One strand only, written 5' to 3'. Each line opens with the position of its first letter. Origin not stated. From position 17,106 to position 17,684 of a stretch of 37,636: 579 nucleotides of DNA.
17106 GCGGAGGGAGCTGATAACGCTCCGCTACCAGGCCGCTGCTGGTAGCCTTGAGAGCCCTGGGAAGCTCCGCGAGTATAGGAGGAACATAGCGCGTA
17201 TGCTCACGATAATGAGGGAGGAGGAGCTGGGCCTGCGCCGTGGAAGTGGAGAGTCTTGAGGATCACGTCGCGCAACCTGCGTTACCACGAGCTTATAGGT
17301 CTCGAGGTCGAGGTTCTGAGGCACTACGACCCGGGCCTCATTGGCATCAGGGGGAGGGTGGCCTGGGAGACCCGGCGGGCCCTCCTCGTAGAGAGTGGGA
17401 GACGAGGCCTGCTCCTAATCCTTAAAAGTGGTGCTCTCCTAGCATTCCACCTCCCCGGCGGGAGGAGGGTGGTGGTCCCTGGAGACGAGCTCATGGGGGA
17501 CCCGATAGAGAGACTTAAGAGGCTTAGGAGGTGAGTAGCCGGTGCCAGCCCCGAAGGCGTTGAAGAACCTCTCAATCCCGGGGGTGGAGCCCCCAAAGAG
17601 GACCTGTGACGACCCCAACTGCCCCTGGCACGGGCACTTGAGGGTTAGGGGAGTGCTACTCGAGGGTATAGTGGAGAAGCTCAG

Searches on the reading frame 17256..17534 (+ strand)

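Call 95: search_protein_families(library=pfam, proteins=[window:17256-17534:+], max_evalue=0.1)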
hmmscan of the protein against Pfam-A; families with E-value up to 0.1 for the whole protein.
window:17256-17534:+ (92 aa): 1 family
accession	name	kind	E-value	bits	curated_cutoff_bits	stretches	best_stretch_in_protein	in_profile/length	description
PF01868.21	RNase_P-MRP_p29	-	8.3e-19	67.8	27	1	7-89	2-84/84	Ribonuclease P/MRP, subunit p29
